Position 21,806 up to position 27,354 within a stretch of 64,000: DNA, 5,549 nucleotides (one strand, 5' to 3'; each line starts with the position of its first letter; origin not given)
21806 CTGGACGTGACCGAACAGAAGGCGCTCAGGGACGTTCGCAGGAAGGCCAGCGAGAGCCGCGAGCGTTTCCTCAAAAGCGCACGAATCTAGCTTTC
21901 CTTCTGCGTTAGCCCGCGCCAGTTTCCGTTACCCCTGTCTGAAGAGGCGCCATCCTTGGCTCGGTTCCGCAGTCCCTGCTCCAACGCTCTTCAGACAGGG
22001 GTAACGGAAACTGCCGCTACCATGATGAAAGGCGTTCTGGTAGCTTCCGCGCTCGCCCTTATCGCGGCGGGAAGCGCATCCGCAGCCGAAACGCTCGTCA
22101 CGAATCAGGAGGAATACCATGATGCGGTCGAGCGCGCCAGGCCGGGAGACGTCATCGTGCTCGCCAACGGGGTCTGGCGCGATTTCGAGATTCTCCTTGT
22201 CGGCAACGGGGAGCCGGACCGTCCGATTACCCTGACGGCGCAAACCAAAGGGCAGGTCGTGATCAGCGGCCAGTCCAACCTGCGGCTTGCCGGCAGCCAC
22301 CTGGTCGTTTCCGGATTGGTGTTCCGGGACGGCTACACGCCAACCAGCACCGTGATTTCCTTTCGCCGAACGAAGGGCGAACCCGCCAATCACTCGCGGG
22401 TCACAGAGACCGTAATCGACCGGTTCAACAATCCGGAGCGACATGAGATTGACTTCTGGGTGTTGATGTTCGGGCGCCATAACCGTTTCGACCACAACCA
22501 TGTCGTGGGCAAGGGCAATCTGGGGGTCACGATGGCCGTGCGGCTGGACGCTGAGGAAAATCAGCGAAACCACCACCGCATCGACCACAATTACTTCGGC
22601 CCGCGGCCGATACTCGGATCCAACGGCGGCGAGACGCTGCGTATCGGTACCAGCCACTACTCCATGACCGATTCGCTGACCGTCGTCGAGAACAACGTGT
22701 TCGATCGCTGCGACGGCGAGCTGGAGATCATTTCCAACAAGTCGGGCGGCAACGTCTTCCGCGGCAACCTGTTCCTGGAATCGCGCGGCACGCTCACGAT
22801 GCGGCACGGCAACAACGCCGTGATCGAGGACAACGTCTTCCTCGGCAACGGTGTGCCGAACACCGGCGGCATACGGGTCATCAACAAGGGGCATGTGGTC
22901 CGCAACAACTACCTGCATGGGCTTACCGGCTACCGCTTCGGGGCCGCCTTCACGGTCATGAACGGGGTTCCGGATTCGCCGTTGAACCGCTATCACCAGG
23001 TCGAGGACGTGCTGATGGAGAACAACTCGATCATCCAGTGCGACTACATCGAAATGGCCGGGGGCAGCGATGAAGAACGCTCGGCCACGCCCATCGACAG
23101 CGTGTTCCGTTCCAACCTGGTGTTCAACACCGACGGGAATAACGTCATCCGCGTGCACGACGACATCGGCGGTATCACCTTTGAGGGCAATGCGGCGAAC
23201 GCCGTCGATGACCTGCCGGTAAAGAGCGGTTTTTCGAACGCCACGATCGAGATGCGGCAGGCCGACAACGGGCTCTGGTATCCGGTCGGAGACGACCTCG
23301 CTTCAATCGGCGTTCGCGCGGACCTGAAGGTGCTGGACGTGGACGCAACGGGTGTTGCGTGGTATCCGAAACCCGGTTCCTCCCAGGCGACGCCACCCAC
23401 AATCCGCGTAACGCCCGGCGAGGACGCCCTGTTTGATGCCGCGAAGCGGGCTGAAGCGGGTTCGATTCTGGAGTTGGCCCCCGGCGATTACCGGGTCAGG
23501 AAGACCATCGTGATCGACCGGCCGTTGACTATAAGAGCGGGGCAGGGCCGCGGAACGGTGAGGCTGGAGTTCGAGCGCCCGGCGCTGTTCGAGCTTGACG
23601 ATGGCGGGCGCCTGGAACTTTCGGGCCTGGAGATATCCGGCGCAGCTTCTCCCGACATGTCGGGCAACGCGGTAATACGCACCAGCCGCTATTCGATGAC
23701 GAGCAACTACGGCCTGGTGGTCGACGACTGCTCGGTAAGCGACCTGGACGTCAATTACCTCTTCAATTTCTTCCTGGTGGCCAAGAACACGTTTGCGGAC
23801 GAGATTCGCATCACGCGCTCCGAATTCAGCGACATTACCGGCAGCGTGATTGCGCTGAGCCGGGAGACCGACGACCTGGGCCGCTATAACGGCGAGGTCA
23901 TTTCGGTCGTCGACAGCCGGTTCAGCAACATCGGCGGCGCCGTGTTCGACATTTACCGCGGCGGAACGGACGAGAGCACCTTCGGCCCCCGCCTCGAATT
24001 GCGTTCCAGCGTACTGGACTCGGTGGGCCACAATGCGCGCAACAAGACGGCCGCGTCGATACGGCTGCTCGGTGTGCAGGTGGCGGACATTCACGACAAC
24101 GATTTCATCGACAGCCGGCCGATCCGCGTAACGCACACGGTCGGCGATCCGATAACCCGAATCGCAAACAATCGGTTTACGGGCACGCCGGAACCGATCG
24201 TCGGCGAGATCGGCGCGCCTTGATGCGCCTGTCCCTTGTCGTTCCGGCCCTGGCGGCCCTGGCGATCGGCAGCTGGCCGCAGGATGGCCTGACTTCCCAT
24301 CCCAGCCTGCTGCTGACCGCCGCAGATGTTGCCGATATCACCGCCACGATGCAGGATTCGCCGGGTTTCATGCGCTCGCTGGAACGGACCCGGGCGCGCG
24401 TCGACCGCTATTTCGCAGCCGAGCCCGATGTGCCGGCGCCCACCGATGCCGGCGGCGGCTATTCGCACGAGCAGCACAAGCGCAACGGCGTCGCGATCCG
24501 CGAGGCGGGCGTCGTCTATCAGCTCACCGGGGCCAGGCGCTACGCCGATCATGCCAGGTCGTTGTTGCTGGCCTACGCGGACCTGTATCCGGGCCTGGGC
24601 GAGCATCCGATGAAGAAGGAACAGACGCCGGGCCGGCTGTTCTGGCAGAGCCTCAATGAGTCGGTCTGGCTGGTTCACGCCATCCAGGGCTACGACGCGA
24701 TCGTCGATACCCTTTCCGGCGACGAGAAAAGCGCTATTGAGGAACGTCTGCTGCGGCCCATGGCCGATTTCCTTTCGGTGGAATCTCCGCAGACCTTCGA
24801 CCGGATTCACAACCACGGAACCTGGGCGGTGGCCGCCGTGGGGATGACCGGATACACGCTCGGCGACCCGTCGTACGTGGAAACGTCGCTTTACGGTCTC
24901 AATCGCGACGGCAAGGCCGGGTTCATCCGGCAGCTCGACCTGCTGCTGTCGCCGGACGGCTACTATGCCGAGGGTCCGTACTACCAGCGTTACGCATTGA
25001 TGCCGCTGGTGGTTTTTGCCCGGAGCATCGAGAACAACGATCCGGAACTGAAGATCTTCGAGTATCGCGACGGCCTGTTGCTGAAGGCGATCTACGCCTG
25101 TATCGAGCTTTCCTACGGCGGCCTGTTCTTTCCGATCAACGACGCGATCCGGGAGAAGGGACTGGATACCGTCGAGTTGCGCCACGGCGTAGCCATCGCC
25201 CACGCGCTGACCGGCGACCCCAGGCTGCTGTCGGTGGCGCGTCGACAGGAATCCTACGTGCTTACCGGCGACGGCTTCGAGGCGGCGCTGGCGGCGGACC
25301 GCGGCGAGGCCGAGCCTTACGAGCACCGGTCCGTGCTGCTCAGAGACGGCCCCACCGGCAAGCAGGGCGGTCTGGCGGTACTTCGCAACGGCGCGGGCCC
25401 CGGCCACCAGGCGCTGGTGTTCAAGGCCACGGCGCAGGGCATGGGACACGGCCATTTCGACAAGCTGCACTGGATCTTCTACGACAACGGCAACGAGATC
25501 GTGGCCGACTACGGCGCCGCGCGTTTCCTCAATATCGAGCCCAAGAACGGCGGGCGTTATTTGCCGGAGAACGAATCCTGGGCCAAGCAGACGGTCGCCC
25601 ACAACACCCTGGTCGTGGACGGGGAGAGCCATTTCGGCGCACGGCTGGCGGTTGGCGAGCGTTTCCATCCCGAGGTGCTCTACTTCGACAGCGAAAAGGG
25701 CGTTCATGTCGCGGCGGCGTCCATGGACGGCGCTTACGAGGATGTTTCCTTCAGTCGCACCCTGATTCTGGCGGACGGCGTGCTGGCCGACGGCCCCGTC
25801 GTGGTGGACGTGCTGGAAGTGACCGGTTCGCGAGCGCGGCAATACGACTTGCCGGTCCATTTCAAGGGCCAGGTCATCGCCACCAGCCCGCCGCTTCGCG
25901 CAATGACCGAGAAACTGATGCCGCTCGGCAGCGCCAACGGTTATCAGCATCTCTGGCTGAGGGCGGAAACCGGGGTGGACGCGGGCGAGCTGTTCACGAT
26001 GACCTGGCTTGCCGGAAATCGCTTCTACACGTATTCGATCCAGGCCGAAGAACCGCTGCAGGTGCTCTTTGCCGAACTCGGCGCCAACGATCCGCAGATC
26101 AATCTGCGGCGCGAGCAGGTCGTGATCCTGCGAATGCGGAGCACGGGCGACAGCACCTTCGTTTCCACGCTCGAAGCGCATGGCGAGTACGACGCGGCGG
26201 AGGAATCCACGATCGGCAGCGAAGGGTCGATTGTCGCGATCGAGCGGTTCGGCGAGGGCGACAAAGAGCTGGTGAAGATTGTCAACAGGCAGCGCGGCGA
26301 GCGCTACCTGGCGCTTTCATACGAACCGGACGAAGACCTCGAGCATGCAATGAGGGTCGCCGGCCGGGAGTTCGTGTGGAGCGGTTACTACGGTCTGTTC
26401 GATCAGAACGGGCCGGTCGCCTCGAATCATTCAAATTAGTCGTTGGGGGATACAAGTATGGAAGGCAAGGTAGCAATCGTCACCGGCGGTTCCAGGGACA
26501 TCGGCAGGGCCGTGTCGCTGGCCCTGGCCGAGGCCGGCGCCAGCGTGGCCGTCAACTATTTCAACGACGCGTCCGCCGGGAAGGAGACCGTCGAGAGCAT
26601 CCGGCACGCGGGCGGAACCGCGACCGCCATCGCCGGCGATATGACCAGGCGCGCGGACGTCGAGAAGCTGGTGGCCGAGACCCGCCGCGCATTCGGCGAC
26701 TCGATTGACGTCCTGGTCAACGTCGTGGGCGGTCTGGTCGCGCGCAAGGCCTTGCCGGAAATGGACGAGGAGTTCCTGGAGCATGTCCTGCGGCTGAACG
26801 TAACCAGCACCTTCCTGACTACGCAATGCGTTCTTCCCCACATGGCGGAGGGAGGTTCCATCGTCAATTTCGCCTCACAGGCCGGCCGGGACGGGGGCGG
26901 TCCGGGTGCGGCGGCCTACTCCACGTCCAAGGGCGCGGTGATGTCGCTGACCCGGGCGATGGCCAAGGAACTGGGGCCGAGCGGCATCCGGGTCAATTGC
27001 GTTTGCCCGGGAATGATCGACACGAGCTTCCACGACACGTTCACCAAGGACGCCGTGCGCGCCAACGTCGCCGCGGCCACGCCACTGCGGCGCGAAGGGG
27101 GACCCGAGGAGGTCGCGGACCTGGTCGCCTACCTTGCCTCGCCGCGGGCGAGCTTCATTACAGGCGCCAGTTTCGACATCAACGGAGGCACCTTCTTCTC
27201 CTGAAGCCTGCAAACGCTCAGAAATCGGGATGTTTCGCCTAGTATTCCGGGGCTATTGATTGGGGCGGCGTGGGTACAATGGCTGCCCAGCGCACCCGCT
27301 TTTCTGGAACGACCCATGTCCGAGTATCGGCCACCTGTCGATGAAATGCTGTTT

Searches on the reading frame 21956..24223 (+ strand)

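Call 10: search_protein_families(library=pfam, proteins=[window:21956-24223:+], max_evalue=0.0001)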
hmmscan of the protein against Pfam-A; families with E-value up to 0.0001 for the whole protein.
window:21956-24223:+ (755 aa): 1 family
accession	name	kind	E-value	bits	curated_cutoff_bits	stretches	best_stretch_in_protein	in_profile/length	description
PF14592.12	Chondroitinas_B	-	2.9e-118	396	24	1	48-443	1-410/426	Chondroitinase B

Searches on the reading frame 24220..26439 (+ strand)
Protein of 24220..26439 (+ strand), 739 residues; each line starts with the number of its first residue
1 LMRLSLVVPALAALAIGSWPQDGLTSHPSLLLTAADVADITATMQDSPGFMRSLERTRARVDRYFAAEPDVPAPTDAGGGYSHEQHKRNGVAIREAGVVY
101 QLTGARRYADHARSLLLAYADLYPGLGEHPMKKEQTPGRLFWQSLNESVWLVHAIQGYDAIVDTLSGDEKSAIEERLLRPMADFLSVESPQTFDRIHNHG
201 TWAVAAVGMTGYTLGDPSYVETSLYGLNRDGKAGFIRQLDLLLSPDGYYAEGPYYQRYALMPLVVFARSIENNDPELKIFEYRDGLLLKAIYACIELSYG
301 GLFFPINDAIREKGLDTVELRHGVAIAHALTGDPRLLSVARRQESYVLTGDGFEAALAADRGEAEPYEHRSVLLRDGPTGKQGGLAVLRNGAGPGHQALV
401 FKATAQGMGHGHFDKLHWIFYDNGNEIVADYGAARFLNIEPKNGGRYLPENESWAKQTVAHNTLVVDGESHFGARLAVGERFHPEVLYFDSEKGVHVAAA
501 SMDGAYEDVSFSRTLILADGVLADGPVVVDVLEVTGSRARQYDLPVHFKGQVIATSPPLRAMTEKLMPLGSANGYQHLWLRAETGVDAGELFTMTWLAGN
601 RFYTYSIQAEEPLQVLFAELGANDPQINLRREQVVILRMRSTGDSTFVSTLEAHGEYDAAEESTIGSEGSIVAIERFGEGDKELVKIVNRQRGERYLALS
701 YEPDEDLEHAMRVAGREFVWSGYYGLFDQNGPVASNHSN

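Call 10: search_protein_families(library=pfam, proteins=[window:24220-26439:+], max_evalue=0.0001)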
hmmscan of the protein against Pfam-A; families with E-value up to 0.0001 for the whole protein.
window:24220-26439:+ (739 aa): 2 families
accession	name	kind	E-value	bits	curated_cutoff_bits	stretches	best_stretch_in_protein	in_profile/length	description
PF07940.18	Hepar_II_III_C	-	4.3e-31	108.7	24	1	375-642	4-226/237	Heparinase II/III-like, C-terminal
PF05426.18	Alginate_lyase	-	1.2e-12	48.3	22.2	1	75-287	37-258/275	Alginate lyase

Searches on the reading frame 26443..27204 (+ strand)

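Call 10: search_protein_families(library=pfam, proteins=[window:26443-27204:+], max_evalue=0.0001)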
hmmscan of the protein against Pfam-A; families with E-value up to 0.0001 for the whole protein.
window:26443-27204:+ (253 aa): 4 families
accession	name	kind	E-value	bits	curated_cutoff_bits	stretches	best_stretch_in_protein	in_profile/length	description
PF13561.12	adh_short_C2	-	3.1e-61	207.4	27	1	18-249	6-234/236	Enoyl-(Acyl carrier protein) reductase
PF00106.31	adh_short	-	1.1e-50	172.3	26.6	1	9-201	1-191/195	short chain dehydrogenase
PF23441.1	SDR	-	2e-09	37.6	27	1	55-251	58-256/258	SDR-like rossmann domain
PF08659.16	KR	-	3.8e-09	37.2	22.6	1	11-173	3-163/180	KR domain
